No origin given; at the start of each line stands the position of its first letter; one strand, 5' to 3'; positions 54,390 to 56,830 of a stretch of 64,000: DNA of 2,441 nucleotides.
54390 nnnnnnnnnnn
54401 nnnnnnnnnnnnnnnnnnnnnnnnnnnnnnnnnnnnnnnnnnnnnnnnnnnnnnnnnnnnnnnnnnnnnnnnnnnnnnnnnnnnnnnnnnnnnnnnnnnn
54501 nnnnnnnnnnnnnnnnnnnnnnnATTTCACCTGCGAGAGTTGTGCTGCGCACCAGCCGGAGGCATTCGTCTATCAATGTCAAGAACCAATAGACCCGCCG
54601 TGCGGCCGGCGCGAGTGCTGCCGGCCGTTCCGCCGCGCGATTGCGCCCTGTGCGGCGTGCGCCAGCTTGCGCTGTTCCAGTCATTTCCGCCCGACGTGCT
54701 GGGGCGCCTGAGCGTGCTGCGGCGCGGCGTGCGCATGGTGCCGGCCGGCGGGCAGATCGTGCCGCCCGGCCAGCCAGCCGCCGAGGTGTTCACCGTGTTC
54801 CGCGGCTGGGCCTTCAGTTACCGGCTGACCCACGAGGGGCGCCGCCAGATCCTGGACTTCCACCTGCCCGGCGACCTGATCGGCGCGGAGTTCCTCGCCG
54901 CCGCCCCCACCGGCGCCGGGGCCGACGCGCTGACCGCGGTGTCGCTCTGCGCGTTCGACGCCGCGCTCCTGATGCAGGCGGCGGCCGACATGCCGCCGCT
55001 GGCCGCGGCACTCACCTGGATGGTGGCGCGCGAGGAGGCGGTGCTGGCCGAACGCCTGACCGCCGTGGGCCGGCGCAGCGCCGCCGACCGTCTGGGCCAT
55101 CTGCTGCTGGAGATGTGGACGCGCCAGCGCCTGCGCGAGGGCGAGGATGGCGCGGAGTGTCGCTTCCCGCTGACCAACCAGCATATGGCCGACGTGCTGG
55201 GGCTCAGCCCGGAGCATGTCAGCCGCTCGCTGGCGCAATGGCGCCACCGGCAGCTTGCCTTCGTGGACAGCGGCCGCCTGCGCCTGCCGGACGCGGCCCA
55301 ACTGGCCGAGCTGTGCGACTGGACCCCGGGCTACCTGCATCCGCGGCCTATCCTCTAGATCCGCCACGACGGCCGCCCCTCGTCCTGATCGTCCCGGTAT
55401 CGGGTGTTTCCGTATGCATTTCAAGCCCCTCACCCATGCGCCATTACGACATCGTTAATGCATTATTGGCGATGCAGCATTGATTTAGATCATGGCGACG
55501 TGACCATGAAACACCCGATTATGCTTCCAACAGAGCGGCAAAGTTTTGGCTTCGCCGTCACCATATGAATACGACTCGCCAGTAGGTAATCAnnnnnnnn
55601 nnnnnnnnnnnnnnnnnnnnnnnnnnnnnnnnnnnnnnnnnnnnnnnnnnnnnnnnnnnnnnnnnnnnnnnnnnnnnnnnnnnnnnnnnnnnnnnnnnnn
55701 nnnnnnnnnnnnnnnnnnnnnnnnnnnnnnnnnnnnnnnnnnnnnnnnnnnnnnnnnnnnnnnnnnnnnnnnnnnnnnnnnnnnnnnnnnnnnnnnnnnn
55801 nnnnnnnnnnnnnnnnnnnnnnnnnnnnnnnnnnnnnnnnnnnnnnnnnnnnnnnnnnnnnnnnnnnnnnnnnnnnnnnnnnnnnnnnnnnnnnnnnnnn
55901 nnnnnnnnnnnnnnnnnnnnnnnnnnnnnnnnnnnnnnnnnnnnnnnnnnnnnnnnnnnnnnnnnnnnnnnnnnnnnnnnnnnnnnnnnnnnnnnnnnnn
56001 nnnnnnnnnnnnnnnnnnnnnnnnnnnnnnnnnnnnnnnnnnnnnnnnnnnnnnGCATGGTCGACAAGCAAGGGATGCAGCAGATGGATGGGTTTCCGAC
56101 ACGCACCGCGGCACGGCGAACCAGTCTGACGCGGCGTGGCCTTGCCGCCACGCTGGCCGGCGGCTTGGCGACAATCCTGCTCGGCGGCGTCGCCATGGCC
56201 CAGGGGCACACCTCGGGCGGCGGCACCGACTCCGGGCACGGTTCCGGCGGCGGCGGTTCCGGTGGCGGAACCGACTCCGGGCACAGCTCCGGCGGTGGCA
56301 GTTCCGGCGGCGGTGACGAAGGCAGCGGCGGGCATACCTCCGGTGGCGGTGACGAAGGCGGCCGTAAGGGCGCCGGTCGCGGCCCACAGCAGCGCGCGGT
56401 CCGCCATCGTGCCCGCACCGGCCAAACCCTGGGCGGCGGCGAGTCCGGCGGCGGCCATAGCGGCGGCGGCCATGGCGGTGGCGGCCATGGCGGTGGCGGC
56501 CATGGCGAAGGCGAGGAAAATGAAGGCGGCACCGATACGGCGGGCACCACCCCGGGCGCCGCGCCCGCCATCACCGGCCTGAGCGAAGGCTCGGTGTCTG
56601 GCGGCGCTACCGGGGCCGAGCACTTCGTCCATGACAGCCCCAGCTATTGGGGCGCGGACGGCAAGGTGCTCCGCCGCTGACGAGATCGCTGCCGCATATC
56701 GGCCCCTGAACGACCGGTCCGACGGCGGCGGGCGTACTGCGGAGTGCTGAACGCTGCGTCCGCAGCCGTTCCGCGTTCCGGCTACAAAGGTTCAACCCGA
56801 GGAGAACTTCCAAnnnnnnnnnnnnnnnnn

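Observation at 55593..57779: Three-gene operon of secreted proteins with no recognisable family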

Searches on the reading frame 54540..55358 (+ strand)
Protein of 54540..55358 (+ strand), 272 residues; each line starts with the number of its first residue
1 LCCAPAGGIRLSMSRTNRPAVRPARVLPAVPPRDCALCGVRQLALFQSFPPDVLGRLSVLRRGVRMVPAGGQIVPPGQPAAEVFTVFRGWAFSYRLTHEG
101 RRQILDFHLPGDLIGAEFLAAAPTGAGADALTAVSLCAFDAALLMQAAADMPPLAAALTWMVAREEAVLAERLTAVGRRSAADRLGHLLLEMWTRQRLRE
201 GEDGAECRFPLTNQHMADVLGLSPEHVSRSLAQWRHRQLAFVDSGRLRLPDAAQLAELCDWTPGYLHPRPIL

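Call 3: search_protein_families(library=pfam, proteins=[window:54540-55358:+], max_evalue=1)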
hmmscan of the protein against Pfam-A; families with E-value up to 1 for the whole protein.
window:54540-55358:+ (272 aa): 3 families
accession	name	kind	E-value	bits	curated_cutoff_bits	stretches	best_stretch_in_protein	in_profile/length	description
PF13545.12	HTH_Crp_2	-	3.2e-14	53.1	27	1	184-258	2-70/70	Crp-like helix-turn-helix domain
PF00027.35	cNMP_binding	-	2.7e-09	37.3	27.5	1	66-147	3-85/89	Cyclic nucleotide-binding domain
PF00325.26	Crp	-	0.024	14.8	21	1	210-232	2-24/32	Bacterial regulatory proteins, crp family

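Call 4: search_protein_families(library=ncbifam, proteins=[window:54540-55358:+], max_evalue=1)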
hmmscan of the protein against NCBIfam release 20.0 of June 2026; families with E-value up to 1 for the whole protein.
window:54540-55358:+ (272 aa): 10 families
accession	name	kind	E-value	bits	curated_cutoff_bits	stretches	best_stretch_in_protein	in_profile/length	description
NF050806.1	TransRegFixKCaul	equivalog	2.6e-21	75.9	300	1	69-259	30-214/215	transcriptional regulator FixK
NF045989.1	TransRegFnrLRhodb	equivalog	7.8e-19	67.9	300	1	33-256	8-232/245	transcriptional regulator FnrL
NF008365.0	PRK11161.1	subfamily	1.1e-17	64.2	228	1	34-260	19-244/250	fumarate/nitrate reduction transcriptional regulator Fnr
NF006901.0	PRK09392.1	equivalog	1.2e-09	37.8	211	1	39-260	8-222/236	transcriptional activator FtrB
NF050815.1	TransActFtrBCaul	equivalog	1.7e-08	34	300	1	36-259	7-223/251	transcriptional activator FtrB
NF053664.1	TransRegPtrACyano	equivalog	0.00051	19.4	300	1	84-244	31-184/196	Crp/Fnr family transcriptional regulator PtrA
NF010499.0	PRK13918.1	equivalog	0.0069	15.9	274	1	69-259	19-201/205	CRP/FNR family transcriptional regulator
NF041163.2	encap_f2b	equivalog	0.018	14.2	400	1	41-165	74-200/450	family 2B encapsulin nanocompartment shell protein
NF008732.0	PRK11753.1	equivalog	0.036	13.5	266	1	65-239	26-200/214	cAMP-activated global transcriptional regulator CRP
NF052518.1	TransRegLdrP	equivalog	0.064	13.3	300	1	77-168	14-103/195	transcriptional regulator LdrP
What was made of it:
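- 54576..55358 (+): Local Crp/FNR-family regulator (the ORF is open from 54540; the gene was called from 54576). It has an E-x-x-S-R recognition helix and Cys residues aligned with E. coli FNR C20, C23 and C122. NCBIfam FixK, FnrL and Fnr hits all fall below their cut-offs (calls 3, 4).
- On FNR proper (O2-sensing [4Fe-4S] regulator), for the local regulator 54576-55358: The NCBIfam Fnr, FnrL and FixK models all score below their cut-offs (call 4).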

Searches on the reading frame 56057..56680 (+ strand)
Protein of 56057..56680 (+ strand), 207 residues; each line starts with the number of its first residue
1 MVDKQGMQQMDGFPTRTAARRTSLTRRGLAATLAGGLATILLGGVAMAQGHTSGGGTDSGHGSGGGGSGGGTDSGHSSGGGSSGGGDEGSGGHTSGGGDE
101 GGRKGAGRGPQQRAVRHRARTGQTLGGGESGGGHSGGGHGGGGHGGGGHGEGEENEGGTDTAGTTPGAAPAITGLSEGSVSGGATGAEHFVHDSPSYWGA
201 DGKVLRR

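Call 3: search_protein_families(library=pfam, proteins=[window:56057-56680:+], max_evalue=1)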
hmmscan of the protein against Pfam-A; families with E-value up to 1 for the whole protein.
window:56057-56680:+ (207 aa): 0 families

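Call 4: search_protein_families(library=ncbifam, proteins=[window:56057-56680:+], max_evalue=1)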
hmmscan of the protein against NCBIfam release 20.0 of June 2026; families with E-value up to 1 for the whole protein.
window:56057-56680:+ (207 aa): 0 families

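Call 83: search_solved_structures(query=window:56057-56677:+, max_evalue=1)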
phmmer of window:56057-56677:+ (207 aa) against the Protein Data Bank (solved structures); distinct sequences matched with E-value up to 1: 1.
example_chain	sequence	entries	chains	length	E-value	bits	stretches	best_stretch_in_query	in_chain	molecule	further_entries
7oxo_A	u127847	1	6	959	0.34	13.7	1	18-114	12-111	Lon protease homolog, mitochondrial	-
